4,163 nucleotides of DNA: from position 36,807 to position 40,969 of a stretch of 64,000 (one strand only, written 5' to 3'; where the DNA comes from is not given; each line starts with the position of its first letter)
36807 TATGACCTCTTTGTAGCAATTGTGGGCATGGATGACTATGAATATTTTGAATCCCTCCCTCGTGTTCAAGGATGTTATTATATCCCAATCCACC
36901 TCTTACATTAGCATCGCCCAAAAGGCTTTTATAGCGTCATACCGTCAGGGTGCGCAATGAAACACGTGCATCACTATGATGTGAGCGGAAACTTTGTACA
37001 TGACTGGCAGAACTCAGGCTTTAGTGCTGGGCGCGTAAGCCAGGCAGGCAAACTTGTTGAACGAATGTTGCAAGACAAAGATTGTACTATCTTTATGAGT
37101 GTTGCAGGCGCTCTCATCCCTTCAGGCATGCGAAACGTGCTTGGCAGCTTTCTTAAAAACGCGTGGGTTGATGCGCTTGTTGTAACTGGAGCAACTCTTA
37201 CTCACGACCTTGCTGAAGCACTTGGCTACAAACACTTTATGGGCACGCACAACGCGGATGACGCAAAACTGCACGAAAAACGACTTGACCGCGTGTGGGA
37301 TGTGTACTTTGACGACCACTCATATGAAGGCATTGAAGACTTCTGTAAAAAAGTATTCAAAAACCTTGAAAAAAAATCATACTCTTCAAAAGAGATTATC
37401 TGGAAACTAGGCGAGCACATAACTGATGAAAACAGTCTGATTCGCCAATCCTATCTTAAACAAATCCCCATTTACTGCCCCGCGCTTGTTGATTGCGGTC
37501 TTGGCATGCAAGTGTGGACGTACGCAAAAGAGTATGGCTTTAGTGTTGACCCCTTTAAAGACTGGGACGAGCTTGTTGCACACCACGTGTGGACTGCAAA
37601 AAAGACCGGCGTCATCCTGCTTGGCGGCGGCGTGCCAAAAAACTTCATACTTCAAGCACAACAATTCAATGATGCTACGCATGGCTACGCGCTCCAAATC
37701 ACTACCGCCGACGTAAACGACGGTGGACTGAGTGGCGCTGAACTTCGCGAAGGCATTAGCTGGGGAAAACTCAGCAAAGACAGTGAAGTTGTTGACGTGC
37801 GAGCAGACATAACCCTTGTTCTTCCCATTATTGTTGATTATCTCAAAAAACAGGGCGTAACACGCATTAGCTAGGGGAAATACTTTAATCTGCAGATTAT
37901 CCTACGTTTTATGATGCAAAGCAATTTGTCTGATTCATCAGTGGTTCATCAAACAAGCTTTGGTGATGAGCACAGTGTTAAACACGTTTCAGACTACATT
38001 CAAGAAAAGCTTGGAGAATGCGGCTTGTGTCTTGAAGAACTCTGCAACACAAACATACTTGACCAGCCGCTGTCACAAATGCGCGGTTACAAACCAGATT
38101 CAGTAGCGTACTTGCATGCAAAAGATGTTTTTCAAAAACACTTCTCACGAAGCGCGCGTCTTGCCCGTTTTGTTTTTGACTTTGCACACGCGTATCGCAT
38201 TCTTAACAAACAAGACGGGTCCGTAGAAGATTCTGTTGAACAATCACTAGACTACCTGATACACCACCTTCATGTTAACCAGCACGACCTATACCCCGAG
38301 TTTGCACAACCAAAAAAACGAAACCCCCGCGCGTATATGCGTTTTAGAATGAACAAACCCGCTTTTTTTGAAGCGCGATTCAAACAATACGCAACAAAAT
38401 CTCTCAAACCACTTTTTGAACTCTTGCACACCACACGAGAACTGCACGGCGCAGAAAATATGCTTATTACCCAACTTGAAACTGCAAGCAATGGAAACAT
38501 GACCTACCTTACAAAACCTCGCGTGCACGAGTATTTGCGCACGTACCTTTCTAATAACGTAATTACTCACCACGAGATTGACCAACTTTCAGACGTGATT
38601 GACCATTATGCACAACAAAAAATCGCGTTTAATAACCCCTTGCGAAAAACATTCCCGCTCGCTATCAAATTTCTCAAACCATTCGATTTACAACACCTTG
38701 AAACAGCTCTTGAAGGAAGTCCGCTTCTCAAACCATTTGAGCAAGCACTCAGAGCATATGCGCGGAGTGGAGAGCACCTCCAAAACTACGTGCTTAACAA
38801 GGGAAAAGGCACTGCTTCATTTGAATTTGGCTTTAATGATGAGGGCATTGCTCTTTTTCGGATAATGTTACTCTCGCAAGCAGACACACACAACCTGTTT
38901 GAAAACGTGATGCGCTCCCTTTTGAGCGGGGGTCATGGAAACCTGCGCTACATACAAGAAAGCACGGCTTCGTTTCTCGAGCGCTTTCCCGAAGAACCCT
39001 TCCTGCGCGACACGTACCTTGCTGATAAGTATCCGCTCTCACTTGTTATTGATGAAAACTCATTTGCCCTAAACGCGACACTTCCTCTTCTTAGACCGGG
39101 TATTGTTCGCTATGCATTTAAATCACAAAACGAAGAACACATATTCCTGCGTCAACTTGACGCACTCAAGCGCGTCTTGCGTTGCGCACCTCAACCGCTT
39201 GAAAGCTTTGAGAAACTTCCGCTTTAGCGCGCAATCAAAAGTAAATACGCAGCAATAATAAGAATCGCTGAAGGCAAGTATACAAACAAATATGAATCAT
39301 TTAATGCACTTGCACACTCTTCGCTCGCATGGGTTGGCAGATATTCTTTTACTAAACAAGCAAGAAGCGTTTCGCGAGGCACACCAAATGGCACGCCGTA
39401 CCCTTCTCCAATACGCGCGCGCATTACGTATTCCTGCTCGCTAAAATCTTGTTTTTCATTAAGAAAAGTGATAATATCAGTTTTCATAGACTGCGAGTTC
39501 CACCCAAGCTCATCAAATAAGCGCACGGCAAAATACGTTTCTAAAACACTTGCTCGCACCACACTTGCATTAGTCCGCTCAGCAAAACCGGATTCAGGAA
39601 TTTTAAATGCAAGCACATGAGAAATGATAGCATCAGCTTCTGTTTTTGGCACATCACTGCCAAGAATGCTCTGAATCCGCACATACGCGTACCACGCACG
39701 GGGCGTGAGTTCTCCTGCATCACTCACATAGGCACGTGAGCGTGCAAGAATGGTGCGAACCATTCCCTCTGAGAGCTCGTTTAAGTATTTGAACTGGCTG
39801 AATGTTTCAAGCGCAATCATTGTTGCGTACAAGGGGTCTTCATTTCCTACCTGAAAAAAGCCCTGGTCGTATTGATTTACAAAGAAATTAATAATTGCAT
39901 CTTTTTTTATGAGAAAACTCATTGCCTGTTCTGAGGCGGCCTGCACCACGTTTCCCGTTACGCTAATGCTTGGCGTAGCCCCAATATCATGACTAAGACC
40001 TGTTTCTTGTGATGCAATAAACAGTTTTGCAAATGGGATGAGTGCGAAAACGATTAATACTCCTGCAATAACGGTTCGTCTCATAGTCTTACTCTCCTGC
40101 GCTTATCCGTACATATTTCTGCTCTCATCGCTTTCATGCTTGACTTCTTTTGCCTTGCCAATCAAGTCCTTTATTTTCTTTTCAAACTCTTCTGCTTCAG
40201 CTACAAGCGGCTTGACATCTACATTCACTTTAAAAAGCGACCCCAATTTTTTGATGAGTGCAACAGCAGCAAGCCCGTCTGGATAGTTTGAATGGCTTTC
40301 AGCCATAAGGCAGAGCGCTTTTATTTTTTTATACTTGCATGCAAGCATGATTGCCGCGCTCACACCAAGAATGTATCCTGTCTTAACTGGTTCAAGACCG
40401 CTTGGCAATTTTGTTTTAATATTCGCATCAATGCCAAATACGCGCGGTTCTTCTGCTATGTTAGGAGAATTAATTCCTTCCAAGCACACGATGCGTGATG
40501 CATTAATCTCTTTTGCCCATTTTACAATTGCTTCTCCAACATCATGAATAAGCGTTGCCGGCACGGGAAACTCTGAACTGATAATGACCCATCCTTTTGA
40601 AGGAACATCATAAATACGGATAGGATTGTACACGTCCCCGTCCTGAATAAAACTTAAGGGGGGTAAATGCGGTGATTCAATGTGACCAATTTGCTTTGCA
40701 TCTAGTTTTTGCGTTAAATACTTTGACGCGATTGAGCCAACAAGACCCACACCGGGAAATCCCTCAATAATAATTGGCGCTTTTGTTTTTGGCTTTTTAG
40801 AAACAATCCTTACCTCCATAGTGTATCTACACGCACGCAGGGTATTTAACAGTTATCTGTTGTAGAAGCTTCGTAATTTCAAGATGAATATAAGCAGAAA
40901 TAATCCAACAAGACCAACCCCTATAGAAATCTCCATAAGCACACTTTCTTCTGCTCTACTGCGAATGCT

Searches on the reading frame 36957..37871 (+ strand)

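Call 3: search_protein_families(library=pfam, proteins=[window:36957-37871:+], max_evalue=1)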
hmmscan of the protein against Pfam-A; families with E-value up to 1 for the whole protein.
window:36957-37871:+ (305 aa): 3 families
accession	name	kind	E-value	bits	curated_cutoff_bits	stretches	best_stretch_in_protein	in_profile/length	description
PF01916.23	DS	-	9.9e-95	317.6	27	1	14-295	3-287/288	Deoxyhypusine synthase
PF21570.3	ArgZ-like_C_2nd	-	0.026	14.6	27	1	38-98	10-69/213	Arginine dihydrolase ArgZ-like, C-terminal, Rossmann fold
PF02262.21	Cbl_N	-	0.2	12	25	1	108-169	43-104/125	CBL proto-oncogene N-terminal domain 1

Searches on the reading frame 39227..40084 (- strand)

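Call 3: search_protein_families(library=pfam, proteins=[window:39227-40084:-], max_evalue=1)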
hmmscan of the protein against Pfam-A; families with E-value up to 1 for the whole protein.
window:39227-40084:- (286 aa): 2 families
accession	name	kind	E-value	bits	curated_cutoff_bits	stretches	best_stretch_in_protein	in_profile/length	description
PF00432.27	Prenyltrans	-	0.056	13.3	26.5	1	129-210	28-110/304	Prenyltransferase alpha-alpha toroid domain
PF10811.13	DUF2532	-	0.073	13.6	25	0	187-229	32-71/158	Protein of unknown function (DUF2532)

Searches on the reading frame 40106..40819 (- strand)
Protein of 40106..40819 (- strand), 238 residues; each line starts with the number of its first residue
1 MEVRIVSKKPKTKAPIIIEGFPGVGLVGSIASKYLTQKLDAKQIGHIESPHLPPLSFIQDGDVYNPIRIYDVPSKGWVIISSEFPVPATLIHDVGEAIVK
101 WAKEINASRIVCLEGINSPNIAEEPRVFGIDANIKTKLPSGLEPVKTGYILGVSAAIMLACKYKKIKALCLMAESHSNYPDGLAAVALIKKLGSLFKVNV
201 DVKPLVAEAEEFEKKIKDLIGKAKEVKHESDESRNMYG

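Call 3: search_protein_families(library=pfam, proteins=[window:40106-40819:-], max_evalue=1)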
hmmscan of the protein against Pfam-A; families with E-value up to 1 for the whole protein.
window:40106-40819:- (238 aa): 1 family
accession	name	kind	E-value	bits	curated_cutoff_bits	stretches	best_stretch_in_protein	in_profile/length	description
PF09754.15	PAC2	-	2.3e-42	145.7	25.8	1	18-219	2-214/215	PAC2 family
